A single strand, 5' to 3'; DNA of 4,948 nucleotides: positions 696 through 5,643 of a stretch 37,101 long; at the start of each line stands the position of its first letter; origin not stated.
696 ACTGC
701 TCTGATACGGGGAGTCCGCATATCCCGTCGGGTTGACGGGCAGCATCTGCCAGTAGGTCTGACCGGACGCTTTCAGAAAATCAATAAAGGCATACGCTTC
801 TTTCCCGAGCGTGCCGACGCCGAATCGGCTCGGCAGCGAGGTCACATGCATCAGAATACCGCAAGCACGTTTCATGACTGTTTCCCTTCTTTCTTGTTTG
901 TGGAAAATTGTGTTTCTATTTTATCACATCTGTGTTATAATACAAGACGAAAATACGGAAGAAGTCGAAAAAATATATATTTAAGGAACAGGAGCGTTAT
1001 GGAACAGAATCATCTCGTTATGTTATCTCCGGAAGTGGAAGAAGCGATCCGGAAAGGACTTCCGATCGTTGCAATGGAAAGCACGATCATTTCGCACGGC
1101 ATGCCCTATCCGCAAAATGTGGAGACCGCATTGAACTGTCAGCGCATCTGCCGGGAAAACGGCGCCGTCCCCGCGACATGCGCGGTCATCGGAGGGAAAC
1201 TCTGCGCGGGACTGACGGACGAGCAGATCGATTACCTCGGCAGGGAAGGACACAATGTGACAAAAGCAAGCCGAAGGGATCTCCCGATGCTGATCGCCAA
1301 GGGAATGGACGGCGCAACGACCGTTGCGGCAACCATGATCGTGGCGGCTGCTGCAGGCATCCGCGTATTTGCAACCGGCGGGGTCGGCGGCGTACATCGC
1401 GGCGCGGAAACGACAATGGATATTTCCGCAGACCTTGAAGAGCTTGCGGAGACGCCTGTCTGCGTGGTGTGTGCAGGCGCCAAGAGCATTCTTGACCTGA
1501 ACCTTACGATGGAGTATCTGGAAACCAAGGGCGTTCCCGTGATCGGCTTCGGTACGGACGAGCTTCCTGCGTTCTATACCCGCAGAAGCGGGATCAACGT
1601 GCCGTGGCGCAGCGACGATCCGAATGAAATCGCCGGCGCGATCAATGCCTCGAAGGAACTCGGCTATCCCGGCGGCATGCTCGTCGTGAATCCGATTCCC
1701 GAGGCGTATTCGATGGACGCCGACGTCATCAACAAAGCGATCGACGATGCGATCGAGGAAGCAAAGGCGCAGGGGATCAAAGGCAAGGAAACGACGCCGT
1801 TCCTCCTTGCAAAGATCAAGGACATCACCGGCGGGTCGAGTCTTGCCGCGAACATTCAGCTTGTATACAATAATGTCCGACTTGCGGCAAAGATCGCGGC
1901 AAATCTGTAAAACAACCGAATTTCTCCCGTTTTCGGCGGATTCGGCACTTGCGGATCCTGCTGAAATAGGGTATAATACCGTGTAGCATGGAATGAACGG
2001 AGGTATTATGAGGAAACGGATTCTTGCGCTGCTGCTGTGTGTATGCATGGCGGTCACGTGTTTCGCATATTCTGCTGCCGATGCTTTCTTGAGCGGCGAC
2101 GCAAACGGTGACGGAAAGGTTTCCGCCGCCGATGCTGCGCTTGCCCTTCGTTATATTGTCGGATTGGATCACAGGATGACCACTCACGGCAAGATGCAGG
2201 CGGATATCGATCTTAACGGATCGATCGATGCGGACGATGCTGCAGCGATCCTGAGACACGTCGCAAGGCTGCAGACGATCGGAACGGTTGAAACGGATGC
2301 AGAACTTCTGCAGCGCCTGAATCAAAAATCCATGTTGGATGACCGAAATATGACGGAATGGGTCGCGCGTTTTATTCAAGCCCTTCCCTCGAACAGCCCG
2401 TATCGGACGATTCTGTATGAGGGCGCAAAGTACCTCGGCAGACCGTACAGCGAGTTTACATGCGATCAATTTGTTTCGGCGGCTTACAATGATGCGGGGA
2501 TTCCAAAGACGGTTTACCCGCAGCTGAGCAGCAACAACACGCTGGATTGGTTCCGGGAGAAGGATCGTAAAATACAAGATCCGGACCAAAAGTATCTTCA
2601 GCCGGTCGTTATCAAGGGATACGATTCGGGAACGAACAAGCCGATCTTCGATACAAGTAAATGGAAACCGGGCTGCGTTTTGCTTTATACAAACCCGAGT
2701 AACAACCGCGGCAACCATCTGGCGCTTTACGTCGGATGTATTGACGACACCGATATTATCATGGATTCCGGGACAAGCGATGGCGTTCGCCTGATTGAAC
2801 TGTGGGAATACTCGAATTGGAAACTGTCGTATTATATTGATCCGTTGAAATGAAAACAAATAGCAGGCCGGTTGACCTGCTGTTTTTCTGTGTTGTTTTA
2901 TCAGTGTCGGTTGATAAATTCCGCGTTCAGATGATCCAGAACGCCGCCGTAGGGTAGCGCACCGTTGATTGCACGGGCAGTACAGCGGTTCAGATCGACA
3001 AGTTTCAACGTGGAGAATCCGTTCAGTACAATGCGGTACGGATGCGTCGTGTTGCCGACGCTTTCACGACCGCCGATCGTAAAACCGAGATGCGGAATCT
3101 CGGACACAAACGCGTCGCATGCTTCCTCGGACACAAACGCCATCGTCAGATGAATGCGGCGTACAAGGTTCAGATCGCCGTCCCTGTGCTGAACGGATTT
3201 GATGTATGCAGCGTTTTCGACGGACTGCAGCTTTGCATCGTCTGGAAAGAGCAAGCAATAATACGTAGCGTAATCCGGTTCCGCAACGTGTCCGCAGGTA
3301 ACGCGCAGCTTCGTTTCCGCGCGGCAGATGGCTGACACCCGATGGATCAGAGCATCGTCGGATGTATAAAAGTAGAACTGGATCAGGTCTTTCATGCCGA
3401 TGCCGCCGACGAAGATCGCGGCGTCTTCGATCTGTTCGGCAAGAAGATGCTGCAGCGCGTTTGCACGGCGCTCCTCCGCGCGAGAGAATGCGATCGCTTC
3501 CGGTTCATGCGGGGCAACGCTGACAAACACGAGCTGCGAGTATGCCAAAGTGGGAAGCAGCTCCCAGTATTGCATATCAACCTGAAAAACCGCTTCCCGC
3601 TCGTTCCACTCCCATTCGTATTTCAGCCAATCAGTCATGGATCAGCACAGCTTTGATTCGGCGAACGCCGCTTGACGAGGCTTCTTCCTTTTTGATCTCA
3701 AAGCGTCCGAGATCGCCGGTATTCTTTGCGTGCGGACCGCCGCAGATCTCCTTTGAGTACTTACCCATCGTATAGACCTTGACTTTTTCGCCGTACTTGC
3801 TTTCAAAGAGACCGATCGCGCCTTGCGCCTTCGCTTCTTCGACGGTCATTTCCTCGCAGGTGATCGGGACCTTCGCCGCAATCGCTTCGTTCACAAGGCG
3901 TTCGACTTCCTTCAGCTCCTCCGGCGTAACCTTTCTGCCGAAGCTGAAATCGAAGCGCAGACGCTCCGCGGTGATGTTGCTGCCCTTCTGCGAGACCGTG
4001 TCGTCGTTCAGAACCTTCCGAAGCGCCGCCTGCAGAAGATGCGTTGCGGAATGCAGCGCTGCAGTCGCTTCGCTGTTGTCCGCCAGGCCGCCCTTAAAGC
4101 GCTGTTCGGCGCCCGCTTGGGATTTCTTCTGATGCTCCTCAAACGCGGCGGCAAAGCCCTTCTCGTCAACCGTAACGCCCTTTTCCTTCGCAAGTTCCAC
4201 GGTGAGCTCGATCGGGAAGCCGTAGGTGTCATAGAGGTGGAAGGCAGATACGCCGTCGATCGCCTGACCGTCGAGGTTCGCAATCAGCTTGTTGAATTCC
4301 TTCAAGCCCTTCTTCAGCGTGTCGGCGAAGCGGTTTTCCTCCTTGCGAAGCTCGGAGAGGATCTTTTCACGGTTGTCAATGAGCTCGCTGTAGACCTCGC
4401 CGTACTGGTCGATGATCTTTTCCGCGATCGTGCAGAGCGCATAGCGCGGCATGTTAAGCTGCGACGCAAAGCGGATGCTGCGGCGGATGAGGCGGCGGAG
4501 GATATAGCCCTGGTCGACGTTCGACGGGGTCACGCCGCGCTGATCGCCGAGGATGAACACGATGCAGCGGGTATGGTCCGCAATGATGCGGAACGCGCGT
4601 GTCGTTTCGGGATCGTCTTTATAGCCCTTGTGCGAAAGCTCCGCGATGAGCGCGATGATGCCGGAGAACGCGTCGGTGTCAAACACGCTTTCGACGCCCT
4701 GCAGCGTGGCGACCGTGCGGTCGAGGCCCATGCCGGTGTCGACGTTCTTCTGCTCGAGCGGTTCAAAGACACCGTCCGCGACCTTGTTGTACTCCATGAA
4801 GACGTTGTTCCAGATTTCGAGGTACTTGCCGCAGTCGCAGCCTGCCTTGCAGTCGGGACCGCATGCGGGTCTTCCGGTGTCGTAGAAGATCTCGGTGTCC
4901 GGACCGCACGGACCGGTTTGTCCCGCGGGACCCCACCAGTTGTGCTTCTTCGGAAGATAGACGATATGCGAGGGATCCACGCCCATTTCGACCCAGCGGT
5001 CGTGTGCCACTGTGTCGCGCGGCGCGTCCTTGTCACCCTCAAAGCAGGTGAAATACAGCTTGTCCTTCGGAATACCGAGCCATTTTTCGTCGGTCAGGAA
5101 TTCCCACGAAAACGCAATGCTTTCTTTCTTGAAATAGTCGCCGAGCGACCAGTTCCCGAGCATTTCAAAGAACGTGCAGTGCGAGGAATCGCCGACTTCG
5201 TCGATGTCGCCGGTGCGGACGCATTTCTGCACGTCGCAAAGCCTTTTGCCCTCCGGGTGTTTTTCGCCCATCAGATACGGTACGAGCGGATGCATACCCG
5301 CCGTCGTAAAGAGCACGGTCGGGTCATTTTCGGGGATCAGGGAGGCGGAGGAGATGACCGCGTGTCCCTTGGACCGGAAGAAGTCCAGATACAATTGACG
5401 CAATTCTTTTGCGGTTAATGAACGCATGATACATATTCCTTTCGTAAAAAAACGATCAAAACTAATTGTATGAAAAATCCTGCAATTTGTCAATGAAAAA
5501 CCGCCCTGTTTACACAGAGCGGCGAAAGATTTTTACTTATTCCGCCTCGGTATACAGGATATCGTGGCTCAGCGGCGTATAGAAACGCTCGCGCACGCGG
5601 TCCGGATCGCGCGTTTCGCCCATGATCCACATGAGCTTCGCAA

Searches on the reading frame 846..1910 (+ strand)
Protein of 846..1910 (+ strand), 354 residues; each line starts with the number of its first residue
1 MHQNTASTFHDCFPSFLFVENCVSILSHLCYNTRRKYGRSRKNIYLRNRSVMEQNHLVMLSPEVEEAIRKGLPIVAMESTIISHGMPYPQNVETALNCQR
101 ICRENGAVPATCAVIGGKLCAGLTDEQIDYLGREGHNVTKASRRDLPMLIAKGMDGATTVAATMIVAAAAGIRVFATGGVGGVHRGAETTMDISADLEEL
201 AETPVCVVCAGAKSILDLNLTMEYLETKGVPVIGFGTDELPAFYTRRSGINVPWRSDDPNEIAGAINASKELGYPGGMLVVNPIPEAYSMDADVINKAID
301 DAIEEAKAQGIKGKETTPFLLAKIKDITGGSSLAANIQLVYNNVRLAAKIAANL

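Call 73: search_protein_families(library=pfam, proteins=[window:846-1910:+])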
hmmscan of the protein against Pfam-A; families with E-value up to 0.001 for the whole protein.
window:846-1910:+ (354 aa): 1 family
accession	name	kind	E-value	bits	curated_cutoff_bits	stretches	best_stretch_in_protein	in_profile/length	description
PF04227.17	Indigoidine_A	-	7.2e-134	446.1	25.2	1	63-352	1-290/291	Indigoidine synthase A like protein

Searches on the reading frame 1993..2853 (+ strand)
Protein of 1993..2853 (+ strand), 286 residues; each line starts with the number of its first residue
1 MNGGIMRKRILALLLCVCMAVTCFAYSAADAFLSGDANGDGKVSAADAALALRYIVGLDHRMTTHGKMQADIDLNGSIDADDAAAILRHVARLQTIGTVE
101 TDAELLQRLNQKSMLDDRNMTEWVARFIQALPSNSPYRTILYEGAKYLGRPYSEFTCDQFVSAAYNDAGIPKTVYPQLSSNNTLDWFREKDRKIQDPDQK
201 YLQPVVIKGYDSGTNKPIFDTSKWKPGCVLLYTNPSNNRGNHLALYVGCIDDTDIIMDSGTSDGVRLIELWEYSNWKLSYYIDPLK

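Call 73: search_protein_families(library=pfam, proteins=[window:1993-2853:+])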
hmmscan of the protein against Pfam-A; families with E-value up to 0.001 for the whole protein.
window:1993-2853:+ (286 aa): 1 family
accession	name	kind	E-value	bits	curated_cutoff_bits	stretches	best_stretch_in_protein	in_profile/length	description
PF00404.24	Dockerin_1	-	6e-09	36.4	22.9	1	35-89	2-55/57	Dockerin type I domain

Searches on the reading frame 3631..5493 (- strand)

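Call 73: search_protein_families(library=pfam, proteins=[window:3631-5493:-])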
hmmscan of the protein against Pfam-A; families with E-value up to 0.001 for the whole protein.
window:3631-5493:- (620 aa): 2 families
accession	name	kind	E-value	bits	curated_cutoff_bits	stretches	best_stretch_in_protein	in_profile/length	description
PF01411.24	tRNA-synt_2c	-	2.2e-144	482.5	30.3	1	30-484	1-452/552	tRNA synthetases class II (A)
PF07973.19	tRNA_SAD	-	3.1e-14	53.1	24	1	571-613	1-43/44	Threonyl and Alanyl tRNA synthetase second additional domain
